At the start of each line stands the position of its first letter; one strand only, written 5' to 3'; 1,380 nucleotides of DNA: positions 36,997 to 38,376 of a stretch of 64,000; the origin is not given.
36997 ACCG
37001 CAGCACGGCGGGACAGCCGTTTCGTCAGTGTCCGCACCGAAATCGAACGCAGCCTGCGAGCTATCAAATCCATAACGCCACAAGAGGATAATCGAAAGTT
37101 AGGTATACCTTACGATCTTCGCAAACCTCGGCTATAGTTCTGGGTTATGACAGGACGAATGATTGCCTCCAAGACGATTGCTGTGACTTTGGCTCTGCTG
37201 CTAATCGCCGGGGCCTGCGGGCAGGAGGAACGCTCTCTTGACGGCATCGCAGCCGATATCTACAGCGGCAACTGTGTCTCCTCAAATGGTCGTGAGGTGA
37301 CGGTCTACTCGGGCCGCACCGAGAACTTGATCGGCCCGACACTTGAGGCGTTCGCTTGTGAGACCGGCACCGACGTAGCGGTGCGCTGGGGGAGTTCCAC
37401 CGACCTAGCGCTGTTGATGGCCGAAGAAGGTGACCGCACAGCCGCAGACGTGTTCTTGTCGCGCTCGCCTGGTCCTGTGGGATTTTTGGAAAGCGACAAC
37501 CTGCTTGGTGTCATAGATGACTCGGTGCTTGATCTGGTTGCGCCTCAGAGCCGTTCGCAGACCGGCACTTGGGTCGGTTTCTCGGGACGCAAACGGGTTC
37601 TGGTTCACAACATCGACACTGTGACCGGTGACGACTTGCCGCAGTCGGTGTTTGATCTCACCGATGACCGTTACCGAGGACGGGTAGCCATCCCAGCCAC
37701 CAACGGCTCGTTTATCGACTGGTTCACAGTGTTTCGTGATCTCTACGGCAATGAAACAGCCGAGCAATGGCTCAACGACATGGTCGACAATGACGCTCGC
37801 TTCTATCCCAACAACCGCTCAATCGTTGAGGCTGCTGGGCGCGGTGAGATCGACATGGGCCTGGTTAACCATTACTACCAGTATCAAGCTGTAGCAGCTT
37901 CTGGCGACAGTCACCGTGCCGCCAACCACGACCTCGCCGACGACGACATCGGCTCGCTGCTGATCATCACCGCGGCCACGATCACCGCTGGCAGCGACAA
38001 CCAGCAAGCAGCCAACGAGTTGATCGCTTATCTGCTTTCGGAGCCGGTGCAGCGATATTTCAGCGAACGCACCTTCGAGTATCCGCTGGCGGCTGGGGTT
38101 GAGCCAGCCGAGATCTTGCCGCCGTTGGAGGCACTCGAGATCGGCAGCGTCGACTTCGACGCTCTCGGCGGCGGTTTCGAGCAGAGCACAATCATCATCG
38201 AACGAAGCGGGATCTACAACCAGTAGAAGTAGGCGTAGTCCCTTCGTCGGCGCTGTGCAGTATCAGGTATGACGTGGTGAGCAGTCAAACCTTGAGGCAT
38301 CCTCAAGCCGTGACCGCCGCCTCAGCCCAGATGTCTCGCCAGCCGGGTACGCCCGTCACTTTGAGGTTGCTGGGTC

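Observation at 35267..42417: Exact 15-bp motif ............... at two divergent promoters (plus diverged copies at a third): iron-box half-sites with the central pentamer missing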

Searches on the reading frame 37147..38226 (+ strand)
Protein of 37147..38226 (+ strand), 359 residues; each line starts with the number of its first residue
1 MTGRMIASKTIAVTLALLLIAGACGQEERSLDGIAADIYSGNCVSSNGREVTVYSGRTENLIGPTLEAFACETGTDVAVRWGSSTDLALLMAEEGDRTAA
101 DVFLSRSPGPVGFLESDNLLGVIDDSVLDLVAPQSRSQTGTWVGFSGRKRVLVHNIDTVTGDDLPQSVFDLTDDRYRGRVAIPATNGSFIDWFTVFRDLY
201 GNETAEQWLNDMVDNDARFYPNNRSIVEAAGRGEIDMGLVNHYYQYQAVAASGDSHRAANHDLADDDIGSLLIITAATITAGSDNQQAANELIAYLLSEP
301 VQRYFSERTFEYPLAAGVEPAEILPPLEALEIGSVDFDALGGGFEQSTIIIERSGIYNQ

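Call 7: search_protein_families(library=pfam, proteins=[window:37147-38226:+])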
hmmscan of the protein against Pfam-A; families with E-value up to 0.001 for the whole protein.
window:37147-38226:+ (359 aa): 4 families
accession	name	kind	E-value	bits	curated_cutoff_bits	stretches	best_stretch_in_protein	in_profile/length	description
PF13343.11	SBP_bac_6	-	1.3e-19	71.1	24.6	1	100-320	4-226/245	Bacterial extracellular solute-binding protein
PF13531.11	SBP_bac_11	-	1.3e-13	51.7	25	1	53-307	3-223/227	Bacterial extracellular solute-binding protein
PF01547.30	SBP_bac_1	-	2.7e-10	41.2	26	1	67-302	15-306/307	Bacterial extracellular solute-binding protein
PF13416.11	SBP_bac_8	-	1.8e-08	35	27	1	69-320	32-267/279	Bacterial extracellular solute-binding protein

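Call 8: find_encoding_contigs(protein=window:37147-38226:+, flank=10000, max_places=6)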
Protein window:37147-38226:+ (359 aa): no gene with exactly this product is on record in the collection.

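Call 9: find_related_loci(query=window:37147-38226:+, collection=genome_contigs, flank=10000)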
Query window:37147-38226:+ (359 aa) in genome_contigs; peptide patterns used: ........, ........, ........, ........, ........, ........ (x = any residue, [..] = any of these).
204 stretches matched a pattern; 69 encode a relative of the query (tblastn E <= 1e-3); 68 distinct loci.
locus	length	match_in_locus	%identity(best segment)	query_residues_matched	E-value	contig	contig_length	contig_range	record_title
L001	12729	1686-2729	90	11-359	0e+0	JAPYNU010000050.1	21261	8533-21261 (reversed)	MAG: Candidatus Aldehydirespirator catecholifindens isolate m_calh10 Seq50, whole genome shotgun sequence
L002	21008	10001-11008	88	24-359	0e+0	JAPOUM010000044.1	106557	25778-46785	MAG: Acidimicrobiaceae bacterium isolate CAR4_bin_4 NODE_33_length_106557_cov_21.4829, whole genome shotgun sequence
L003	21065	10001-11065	81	1-359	0e+0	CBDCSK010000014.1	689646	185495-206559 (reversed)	MAG: Candidatus Aldehydirespirator sp. isolate 158ad01d-a0e1-4362-9a4e-647a92b6262f genome assembly, contig: contig_14,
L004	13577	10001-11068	81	5-359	0e+0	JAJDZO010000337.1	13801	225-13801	MAG: Acidimicrobiia bacterium isolate jk18x40bins.8 k141_2660658, whole genome shotgun sequence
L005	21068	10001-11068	82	5-359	0e+0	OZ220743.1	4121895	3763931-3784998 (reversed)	MAG: Acidimicrobiales bacterium isolate dadfcd55-464f-4f03-9875-fa0eca1464b2 genome assembly, chromosome: 1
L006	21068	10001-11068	80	5-359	0e+0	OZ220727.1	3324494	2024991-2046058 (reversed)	MAG: Acidimicrobiales bacterium isolate 4f57d8d1-ca55-459d-b062-bfd716ad4e26 genome assembly, chromosome: 1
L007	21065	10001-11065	80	1-359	0e+0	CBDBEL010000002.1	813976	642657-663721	MAG: Candidatus Aldehydirespirator sp. isolate 42010ebb-ea2b-4a2b-9d13-79554d05c50f genome assembly, contig: contig_2, w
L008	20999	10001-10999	85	27-359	0e+0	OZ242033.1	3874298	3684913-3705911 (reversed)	MAG: Candidatus Aldehydirespirator sp. isolate 1ca34421-b87b-4a0f-9797-154be5b25c54 genome assembly, chromosome: 1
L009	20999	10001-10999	84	27-359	0e+0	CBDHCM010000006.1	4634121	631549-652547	MAG: Candidatus Aldehydirespirator sp. isolate 36171f10-6b1c-407a-8267-17b84cd7c53a genome assembly, contig: chromosome_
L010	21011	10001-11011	83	24-359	0e+0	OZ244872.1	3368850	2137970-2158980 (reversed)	MAG: Candidatus Aldehydirespirator sp. isolate 389653a7-0111-4ae2-a933-d032a7ae712c genome assembly, chromosome: 1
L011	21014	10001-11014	81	23-359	0e+0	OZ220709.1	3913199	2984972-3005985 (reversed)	MAG: Acidimicrobiales bacterium isolate 6b056a62-6b83-475f-8eea-6cb61c32e6fc genome assembly, chromosome: 1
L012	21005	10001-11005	83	25-359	0e+0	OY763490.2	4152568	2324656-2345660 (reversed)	MAG: Acidimicrobiales bacterium isolate e420a23f-e807-4b73-8760-6b68b197cd4b genome assembly, chromosome: 1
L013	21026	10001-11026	82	19-359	0e+0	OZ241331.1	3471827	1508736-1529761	MAG: Acidimicrobiales bacterium isolate 7255c353-40fc-46f0-880a-995c00eab931 genome assembly, chromosome: 1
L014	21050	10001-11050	79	11-359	0e+0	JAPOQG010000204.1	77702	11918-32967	MAG: Acidimicrobiaceae bacterium isolate APA_bin_7 c_000000140783, whole genome shotgun sequence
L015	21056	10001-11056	76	9-359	3e-180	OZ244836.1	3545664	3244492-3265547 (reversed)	MAG: Candidatus Aldehydirespirator sp. isolate e6163144-70ab-4bd6-a8bf-7abc59f56523 genome assembly, chromosome: 1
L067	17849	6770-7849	66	4-356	5e-146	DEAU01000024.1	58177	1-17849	MAG TPA_asm: Candidatus Microthrix sp. UBA2974 UBA2974_contig_1937, whole genome shotgun sequence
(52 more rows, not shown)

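Call 20: search_protein_families(library=pfam, proteins=[L067:10923-11594:-, L067:11591-12610:-, L067:9525-10952:+, L067:12428-14215:+, L067:4964-6526:-, L067:2425-3498:+, L067:3521-4927:+, L067:221-2137:-], max_evalue=0.01)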
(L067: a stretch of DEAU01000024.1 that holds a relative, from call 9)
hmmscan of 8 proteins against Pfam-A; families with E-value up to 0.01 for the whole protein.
L067:10923-11594:- (223 aa): 9 families
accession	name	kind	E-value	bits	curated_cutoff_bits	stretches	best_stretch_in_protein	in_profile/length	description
PF02742.21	Fe_dep_repr_C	-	2.1e-28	98.6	27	1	68-136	1-69/70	Iron dependent repressor, metal binding and dimerisation domain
PF01325.25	Fe_dep_repress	-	2.7e-12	47.1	26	1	12-60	6-54/60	Iron dependent repressor, N-terminal DNA binding domain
PF12802.13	MarR_2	-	1.4e-05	25.6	27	1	23-60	15-52/61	MarR family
PF01047.28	MarR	-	6.6e-05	23.2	24.6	1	31-58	20-47/59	MarR family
PF04023.20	FeoA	-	0.00016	22.1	23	1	149-220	3-72/74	FeoA domain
PF13412.12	HTH_24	-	0.00082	19.3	21.9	1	31-58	20-47/48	Winged helix-turn-helix DNA-binding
PF13545.12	HTH_Crp_2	-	0.0033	17.8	27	1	27-61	21-55/70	Crp-like helix-turn-helix domain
PF00126.33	HTH_1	-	0.0056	17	26.6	0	35-55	20-40/60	Bacterial regulatory helix-turn-helix protein, lysR family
PF24034.1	DUF7343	-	0.0095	16.2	27.6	0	29-57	19-47/62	Domain of unknown function (DUF7343)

L067:11591-12610:- (339 aa): 7 families
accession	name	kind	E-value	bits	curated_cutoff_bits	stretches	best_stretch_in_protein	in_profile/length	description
PF01370.27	Epimerase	-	6.1e-49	167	20.9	1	13-249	2-240/240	NAD dependent epimerase/dehydratase family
PF16363.11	GDP_Man_Dehyd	-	7.3e-41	141.1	27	1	13-310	1-330/332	GDP-mannose 4,6 dehydratase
PF01073.25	3Beta_HSD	-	1.9e-13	50.5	22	1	13-233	1-226/280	3-beta hydroxysteroid dehydrogenase/isomerase family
PF07993.18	NAD_binding_4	-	2.5e-08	33.8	20.1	1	73-188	79-209/258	Male sterility protein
PF13460.12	NAD_binding_10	-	7.9e-07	29.6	27.2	1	17-148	2-112/184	NAD(P)H-binding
PF02719.21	Polysacc_synt_2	-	2.4e-05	24.1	20.2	1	13-169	2-150/293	Polysaccharide biosynthesis protein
PF04321.23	RmlD_sub_bind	-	2.5e-05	24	27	1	13-237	4-198/287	RmlD substrate binding domain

L067:9525-10952:+ (475 aa): 0 families

L067:12428-14215:+ (595 aa): 2 families
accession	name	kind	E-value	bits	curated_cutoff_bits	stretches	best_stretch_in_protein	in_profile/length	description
PF18313.7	TLP1_add_C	-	4.4e-08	33.4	26.1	1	516-584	6-75/83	Thiolase-like protein type 1 additional C-terminal domain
PF22691.2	Thiolase_C_1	-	6.7e-06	26.3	28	1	384-455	10-80/144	Thiolase C-terminal domain-like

L067:4964-6526:- (520 aa): 3 families
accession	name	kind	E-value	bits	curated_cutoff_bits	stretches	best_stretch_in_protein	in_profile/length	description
PF03706.18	LPG_synthase_TM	-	7.7e-26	91.7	33.4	1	4-260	12-302/302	Lysylphosphatidylglycerol synthase TM region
PF00535.33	Glycos_transf_2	-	2.9e-22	79.8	23.3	1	300-451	3-158/168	Glycosyl transferase family 2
PF13641.12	Glyco_tranf_2_3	-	0.00017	22.1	27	1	296-422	2-127/230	Glycosyltransferase like family 2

L067:2425-3498:+ (357 aa): 10 families
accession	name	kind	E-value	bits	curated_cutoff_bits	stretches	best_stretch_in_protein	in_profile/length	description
PF00005.33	ABC_tran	-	1.1e-37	130.1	25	1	35-177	1-136/137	ABC transporter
PF08402.16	TOBE_2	-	9.5e-11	42.1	21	1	284-347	1-69/76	TOBE domain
PF13304.12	AAA_21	-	2.3e-08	34.9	27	1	144-210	232-300/304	AAA domain, putative AbiEii toxin, Type IV TA system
PF13401.12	AAA_22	-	0.00045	21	27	1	46-143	6-64/130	AAA domain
PF13191.12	AAA_16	-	0.0014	19.6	32.6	1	46-71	25-51/167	AAA ATPase domain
PF03215.21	Rad17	-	0.0019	18.6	23.8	1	43-66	43-66/186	Rad17 P-loop domain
PF01637.24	ATPase_2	-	0.0042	17.4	33.2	1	44-68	19-43/225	ATPase domain predominantly from Archaea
PF13521.12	AAA_28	-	0.0052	17.4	27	1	49-68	3-22/164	AAA domain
PF05729.18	NACHT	-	0.0075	16.5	26.7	0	47-66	2-21/167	NACHT domain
PF03193.22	RsgA_GTPase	-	0.0096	16.2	30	0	45-67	106-128/174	RsgA GTPase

L067:3521-4927:+ (468 aa): 14 families
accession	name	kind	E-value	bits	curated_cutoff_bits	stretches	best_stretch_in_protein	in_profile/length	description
PF01593.30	Amino_oxidase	-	4.5e-23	82.7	19.8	1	15-361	2-353/443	Flavin containing amine oxidoreductase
PF13450.12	NAD_binding_8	-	3.9e-14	53.1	21.9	1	9-73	1-66/68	NAD(P)-binding Rossmann-like domain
PF01266.30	DAO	-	1.3e-10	41.8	27.9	1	7-245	2-189/353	FAD dependent oxidoreductase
PF12831.13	FAD_oxidored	-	1.7e-08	34.6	27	1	7-49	2-44/416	FAD dependent oxidoreductase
PF07992.20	Pyr_redox_2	-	2.8e-06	27.4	26.1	1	7-48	3-46/291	Pyridine nucleotide-disulphide oxidoreductase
PF03486.20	HI0933_like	-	1.1e-05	25.5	50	1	7-40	3-36/244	HI0933-like protein Rossmann domain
PF01946.23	Thi4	-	1.2e-05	25.1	26.2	1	4-42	17-56/235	Thi4 family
PF00890.30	FAD_binding_2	-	1.3e-05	25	20.4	1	7-44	2-37/414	FAD binding domain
PF01494.25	FAD_binding_3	-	3.5e-05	23.7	22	1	5-38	2-35/349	FAD binding domain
PF03275.19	GLF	-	5e-05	23.5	26.3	1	149-348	1-159/203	UDP-galactopyranose mutase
PF00070.33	Pyr_redox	-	0.0003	21.7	22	1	7-40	2-35/82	Pyridine nucleotide-disulphide oxidoreductase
PF01134.28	GIDA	-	0.00032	20.3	22.1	1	7-51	2-47/391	Glucose inhibited division protein A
PF05834.18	Lycopene_cycl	-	0.00079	19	23.4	1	7-39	2-36/380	Lycopene cyclase protein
PF13738.12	Pyr_redox_3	-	0.004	16.9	30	1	8-40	1-33/305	Pyridine nucleotide-disulphide oxidoreductase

L067:221-2137:- (638 aa): 2 families
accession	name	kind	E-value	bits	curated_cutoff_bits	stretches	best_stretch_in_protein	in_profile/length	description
PF07692.16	Fea1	-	1.7e-23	83.7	25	1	204-463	6-261/359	Low iron-inducible periplasmic protein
PF16148.10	DUF4856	-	0.00053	19.5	22.3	1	367-480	188-300/358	Domain of unknown function (DUF4856)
